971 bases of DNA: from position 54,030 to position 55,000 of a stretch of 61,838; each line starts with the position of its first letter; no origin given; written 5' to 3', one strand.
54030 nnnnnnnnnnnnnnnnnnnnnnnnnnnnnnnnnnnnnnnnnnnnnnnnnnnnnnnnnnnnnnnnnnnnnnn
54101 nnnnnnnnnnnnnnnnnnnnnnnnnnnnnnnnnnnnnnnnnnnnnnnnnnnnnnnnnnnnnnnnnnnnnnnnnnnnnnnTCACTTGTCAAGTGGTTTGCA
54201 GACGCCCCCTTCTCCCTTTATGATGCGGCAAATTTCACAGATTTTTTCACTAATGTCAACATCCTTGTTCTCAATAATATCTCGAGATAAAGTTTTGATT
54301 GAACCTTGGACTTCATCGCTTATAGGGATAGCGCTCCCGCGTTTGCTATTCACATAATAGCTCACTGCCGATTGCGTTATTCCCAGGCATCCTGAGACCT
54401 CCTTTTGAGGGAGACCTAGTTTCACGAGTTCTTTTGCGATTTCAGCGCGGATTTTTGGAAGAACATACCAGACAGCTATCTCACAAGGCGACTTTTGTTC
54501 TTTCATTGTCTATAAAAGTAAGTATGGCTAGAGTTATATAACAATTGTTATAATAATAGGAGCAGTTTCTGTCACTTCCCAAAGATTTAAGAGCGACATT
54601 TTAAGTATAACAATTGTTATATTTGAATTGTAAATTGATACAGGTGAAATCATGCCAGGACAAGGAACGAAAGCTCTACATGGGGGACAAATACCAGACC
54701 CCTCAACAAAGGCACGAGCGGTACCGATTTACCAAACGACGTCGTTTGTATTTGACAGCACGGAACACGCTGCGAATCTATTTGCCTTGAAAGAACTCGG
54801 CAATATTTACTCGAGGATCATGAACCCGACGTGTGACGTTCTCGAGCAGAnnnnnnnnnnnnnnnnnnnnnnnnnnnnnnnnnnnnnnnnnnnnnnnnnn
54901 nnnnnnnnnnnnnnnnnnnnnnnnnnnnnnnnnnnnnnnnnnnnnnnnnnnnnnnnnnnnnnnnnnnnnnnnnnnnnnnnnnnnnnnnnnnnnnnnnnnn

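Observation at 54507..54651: Twin perfect palindromes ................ between a Cys-bearing HTH regulator-nadA unit and metYXW, with the same core at two other promoters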

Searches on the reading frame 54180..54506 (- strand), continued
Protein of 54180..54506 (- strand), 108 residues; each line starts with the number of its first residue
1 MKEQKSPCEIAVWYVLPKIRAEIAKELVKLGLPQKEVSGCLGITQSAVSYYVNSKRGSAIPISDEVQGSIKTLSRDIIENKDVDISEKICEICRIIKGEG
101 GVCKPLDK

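Call 87: search_protein_families(library=ncbifam, proteins=[P0121], max_evalue=1e-10)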
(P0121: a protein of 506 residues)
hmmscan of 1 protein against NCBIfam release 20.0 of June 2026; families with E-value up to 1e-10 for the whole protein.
P0121 (506 aa): 20 families
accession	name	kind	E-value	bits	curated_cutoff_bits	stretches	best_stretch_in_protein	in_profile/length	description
TIGR03402.1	FeS_nifS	equivalog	1.8e-158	527.3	530.75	1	130-503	1-379/379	cysteine desulfurase NifS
NF010611.0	PRK14012.1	equivalog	3e-134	448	548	1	129-505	6-390/406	IscS subfamily cysteine desulfurase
TIGR02006.1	IscS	equivalog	2.8e-131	438.3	643.2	1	130-504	5-385/402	IscS subfamily cysteine desulfurase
TIGR03403.1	nifS_epsilon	equivalog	4.1e-119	397.8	587.7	1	130-501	1-380/382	NifS family cysteine desulfurase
TIGR03235.1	DNA_S_dndA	equivalog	1.1e-114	383.5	480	1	131-473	1-352/353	cysteine desulfurase DndA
NF002806.0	PRK02948.1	subfamily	8.6e-108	360.7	304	1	130-497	2-375/381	IscS subfamily cysteine desulfurase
TIGR01977.1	am_tr_V_EF2568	hypoth_equivalog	7.3e-57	193.1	377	1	130-493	1-376/376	cysteine desulfurase family protein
TIGR01979.1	sufS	subfamily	7.4e-53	179.8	475.1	1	127-495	17-400/403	SufS family cysteine desulfurase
NF040779.1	Sec_lyase_SclA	exception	1.4e-40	139.4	525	1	130-494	1-377/378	selenocysteine lyase SclA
NF041166.1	f2_encap_cargo1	exception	3.5e-37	128.8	800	1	130-350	247-475/623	family 2A encapsulin nanocompartment cargo protein cysteine desulfurase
NF006791.0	PRK09295.1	equivalog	5.2e-35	121.3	661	1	129-351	24-254/406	cysteine desulfurase SufS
NF008126.0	PRK10874.1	equivalog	3.4e-32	112.1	607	1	127-495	18-397/401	cysteine desulfurase CsdA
TIGR03392.1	FeS_syn_CsdA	equivalog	2.5e-31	109.2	493.6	1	127-494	15-393/398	cysteine desulfurase CsdA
TIGR01976.1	am_tr_V_VC1184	hypoth_equivalog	9.2e-26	91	352.35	1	125-338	15-233/401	cysteine desulfurase-like protein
TIGR04343.1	egtE_PLP_lyase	equivalog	1.4e-14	53.7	400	1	168-341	51-220/370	ergothioneine biosynthesis PLP-dependent enzyme EgtE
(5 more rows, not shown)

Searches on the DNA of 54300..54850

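Call 79: search_rna_families(source=window, start=54300, end=54850, threshold=evalue, max_evalue=5)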
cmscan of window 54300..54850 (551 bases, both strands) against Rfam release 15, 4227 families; matches with E-value up to 5: 3.
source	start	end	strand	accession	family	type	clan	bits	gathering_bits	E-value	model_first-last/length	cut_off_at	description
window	54538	54625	+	RF02898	AaHKsRNA20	Gene; sRNA;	-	21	43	0.95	1-77/77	no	Aggregatibacter sRNA 20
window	54576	54687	+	RF01218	snR41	Gene; snRNA; snoRNA; CD-box;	CL00068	18.3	50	3.2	1-111/111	no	Small nucleolar RNA snR41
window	54395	54434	-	RF01098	RF_site9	Cis-reg; frameshift_element;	-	16.5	70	3.1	1-50/50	no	Gag/pro ribosomal frameshift site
